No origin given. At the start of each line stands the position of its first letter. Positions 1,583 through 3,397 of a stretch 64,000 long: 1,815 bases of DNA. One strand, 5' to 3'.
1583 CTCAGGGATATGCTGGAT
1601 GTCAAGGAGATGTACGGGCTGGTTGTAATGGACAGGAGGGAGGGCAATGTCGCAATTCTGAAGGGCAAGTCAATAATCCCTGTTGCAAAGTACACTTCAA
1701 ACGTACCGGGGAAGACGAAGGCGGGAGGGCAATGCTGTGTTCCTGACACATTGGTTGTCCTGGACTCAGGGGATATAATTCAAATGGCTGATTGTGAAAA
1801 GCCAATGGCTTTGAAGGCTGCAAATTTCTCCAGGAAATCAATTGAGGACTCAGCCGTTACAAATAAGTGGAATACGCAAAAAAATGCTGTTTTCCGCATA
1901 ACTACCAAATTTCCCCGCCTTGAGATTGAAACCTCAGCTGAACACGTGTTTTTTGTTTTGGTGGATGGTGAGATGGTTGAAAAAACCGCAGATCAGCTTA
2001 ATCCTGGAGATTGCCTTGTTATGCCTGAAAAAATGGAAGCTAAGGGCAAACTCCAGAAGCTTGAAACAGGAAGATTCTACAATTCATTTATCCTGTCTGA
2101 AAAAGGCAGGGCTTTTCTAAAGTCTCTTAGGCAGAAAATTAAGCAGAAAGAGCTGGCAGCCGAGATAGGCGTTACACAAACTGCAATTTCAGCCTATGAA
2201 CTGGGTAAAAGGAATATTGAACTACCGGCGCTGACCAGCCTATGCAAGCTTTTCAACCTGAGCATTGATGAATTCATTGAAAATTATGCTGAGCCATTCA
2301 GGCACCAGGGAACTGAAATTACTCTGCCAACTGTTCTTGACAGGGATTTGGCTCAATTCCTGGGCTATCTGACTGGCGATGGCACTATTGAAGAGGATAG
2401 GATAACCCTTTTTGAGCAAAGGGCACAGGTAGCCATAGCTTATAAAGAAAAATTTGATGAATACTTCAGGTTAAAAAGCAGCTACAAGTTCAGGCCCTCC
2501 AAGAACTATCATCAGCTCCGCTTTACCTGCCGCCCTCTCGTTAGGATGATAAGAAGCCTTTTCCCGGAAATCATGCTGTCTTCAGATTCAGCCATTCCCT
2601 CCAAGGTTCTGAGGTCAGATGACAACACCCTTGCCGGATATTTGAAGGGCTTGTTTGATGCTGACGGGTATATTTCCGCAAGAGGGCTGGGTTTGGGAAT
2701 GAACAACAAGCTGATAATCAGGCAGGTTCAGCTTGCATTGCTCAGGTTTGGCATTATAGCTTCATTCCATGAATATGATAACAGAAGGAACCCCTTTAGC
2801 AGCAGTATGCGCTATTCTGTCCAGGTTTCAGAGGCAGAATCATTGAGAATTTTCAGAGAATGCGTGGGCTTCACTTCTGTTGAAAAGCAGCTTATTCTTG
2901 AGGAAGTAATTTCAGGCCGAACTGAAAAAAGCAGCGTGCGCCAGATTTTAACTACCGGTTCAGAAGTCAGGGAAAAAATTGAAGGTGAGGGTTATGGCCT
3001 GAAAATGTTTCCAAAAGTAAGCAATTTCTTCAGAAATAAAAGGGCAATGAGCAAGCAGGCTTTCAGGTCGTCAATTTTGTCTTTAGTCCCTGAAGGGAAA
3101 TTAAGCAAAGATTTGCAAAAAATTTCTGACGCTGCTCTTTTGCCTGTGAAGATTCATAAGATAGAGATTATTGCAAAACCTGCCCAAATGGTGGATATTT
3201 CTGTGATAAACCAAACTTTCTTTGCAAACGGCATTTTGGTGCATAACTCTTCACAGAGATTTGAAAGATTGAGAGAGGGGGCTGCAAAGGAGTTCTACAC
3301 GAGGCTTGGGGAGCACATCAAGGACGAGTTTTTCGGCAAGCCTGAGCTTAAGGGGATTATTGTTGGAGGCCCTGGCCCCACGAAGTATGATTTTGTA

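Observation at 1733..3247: Large intein (Hint + XRE-HTH + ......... endonuclease) inserted at the catalytic GGQ motif of aRF1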

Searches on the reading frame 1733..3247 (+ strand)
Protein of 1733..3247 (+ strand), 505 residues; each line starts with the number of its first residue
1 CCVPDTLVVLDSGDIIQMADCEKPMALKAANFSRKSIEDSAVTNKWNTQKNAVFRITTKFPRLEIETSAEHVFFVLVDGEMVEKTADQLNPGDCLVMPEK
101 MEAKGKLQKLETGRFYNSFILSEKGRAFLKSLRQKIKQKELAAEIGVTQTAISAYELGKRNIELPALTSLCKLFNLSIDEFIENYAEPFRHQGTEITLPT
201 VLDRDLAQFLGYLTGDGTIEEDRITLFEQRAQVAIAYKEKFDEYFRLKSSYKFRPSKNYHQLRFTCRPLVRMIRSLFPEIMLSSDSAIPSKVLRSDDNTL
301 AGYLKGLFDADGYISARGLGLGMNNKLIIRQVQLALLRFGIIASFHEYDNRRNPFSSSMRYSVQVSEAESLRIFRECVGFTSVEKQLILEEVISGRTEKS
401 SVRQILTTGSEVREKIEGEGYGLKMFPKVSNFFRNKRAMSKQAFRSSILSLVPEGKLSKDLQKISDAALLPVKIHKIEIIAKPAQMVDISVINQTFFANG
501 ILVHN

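Call 5: search_protein_families(library=ncbifam, proteins=[window:1733-3247:+], max_evalue=0.1)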
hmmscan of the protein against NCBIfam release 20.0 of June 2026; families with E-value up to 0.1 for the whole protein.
window:1733-3247:+ (505 aa): 21 families
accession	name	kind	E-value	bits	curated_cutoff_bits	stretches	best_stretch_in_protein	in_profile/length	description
NF006207.0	PRK08332.1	equivalog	2.6e-15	54.8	2400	1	24-394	351-577/1684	vitamin B12-dependent ribonucleotide reductase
NF011418.0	PRK14845.1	equivalog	9.8e-15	53.4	756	1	53-400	93-318/1049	translation initiation factor IF-2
NF045703.1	rSAM_Tes_intein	exception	1.1e-12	46.6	1700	1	48-353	226-520/1040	tetraether lipid synthase Tes, intein-containing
NF005852.0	PRK07773.1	equivalog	2.6e-10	39.3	780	2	257-505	569-826/886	replicative DNA helicase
NF003157.0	PRK04132.1-2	equivalog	4e-10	38.3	1103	1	202-395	168-358/864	replication factor C small subunit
NF011491.0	PRK14898.1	equivalog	3.2e-09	35.4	783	1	50-505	149-543/860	DNA-directed RNA polymerase subunit A''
TIGR03070.1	couple_hipB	subfamily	7.4e-07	29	71.65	1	133-177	11-57/58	type II toxin-antitoxin system Y4mF family antitoxin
NF041951.1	phage_RstR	subfamily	9.1e-07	29.1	80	1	132-195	10-75/108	RstR family transcriptional repressor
NF003159.0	PRK04132.1-4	equivalog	1.2e-06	26.9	999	1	198-386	171-338/852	replication factor C small subunit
NF011287.0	PRK14698.1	equivalog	1.3e-06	26.7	1238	1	191-432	378-617/1017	V-type ATP synthase subunit A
NF038098.1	GyrA_w_intein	exception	8.9e-05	20.5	1850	1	203-402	236-434/1232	intein-containing DNA gyrase subunit A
NF047948.1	male_kill_WMK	equivalog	0.00011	21.7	300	1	132-185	172-225/300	WO male-killing family protein Wmk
NF007408.0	PRK09943.1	equivalog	0.0015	18.1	211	1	133-185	18-70/185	HTH-type transcriptional regulator PuuR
TIGR01445.1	intein_Nterm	domain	0.0024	18.8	24.5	1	1-75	1-83/83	intein N-terminal splicing region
NF007271.0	PRK09726.1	equivalog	0.0058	16.6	79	1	129-172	17-62/88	type II toxin-antitoxin system antitoxin HipB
TIGR01443.1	intein_Cterm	domain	0.029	14.6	15.6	1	488-505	4-23/24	intein C-terminal splicing region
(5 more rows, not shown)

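Call 6: search_solved_structures(query=window:1733-3247:+, max_evalue=1, show_alignments=2)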
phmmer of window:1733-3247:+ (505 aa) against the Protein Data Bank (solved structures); distinct sequences matched with E-value up to 1: 30.
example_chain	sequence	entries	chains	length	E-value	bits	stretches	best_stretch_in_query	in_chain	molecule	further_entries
1dq3_A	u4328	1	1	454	7.1e-14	54.7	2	222-395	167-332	ENDONUCLEASE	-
7qsu_A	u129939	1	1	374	1.5e-11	46.9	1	179-395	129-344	V-ATPase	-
7qss_A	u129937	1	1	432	8.1e-11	44.6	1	179-432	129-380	V-type ATP synthase alpha chain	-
2cw7_A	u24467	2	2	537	1.1e-06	30.9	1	52-104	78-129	Endonuclease PI-PkoII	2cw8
9k3w_A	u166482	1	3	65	0.0069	18.4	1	129-183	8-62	Transcriptional regulator, PbsX family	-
2jmz_A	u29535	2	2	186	0.0077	18.3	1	27-112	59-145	Hypothetical protein MJ0781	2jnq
9sf2_A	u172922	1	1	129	0.009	18.1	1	129-226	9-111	Transcriptional regulator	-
2b5a_A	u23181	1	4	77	0.012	17.7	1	124-184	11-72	C.BclI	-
7qst_A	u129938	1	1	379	0.018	17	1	194-303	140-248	V-type ATP synthase subunit A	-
2p5t_A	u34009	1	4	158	0.082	14.9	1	129-183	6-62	Putative transcriptional regulator PezA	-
4ia8_A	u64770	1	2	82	0.13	14.2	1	115-183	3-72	Regulatory protein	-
4yv6_A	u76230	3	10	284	0.2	13.6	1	129-196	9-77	Transcriptional regulator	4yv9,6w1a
1mi8_A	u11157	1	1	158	0.21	13.6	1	13-105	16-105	DnaB intein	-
4o1r_A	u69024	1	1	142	0.24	13.3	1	5-100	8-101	Replicative DNA helicase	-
6frg_A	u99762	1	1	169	0.27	13.2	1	13-105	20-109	Replicative DNA helicase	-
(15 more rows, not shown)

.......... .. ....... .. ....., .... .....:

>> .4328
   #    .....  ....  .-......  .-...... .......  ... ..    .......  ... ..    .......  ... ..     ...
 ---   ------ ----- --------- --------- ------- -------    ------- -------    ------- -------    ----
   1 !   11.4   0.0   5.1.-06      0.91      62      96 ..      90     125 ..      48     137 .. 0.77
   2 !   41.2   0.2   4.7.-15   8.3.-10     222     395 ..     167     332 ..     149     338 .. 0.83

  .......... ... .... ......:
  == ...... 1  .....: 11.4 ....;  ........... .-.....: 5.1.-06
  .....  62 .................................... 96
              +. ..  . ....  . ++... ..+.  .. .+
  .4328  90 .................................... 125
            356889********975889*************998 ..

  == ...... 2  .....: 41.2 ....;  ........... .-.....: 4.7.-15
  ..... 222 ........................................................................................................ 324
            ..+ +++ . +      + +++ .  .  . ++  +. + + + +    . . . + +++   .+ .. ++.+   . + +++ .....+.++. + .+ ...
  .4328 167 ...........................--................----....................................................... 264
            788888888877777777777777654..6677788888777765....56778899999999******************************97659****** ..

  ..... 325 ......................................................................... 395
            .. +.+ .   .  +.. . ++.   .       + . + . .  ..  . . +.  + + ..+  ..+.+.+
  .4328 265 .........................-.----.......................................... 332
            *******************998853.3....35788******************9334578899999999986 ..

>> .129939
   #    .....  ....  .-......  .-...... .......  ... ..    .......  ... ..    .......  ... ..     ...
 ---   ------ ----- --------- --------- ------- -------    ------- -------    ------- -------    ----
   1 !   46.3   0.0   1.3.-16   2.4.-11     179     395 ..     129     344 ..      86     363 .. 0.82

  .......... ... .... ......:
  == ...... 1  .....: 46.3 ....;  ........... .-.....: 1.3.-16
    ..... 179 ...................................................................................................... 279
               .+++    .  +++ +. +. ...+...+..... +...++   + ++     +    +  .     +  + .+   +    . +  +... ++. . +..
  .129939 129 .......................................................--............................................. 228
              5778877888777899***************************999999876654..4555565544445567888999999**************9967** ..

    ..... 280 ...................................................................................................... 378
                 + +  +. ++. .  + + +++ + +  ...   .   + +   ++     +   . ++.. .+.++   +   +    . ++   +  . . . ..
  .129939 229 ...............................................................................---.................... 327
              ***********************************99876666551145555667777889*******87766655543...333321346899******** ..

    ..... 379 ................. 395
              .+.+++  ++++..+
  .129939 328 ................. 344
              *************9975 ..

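Call 26: search_protein_representatives(protein=window:1733-3247:+)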
Query: 505 residues. Proteins with E-value up to 0.001 (for the whole library): 2700; up to 1e-10: 506; up to 1e-30: 73. The best 150 are listed.
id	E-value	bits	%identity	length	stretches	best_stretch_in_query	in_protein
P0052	1.9e-156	537.9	50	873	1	1-505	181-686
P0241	1.2e-125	436.3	45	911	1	1-505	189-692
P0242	4.1e-125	434.6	43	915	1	1-505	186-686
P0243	1.1e-113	397.0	42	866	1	3-505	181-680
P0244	1.1e-112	393.6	40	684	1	1-503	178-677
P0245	2.8e-112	392.3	43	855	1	1-505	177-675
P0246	2.8e-112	392.3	43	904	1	1-505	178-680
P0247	9.2e-112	390.6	52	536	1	1-348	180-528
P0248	4.1e-106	372.0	44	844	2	194-505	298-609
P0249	8.3e-102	357.8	41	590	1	1-505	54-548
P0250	2.2e-101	356.3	40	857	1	1-505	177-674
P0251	1.8e-100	353.4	46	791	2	197-505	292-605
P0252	2.7e-99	349.5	40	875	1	1-505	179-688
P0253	1.0e-95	337.7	43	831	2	189-505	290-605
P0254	2.5e-92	326.5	38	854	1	1-505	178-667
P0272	1.0e-52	195.9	29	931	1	2-454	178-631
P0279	6.7e-49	183.4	29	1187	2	1-451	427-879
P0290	3.7e-43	164.4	27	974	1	1-450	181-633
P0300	1.3e-35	139.5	27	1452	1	1-447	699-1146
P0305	2.0e-33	132.4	29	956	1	1-405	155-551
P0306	2.0e-33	132.3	28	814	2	203-505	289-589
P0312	3.6e-31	124.9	28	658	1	1-505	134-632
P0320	6.4e-29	117.5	28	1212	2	1-473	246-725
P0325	2.5e-28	115.5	28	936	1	1-448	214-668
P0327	3.7e-27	111.7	26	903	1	1-505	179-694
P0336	1.3e-25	106.6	26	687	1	1-505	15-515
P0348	3.7e-24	101.8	27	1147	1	1-505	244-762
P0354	5.3e-23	98.0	27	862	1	1-505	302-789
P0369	2.4e-21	92.5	26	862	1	1-395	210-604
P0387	2.3e-19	86.0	27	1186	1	1-394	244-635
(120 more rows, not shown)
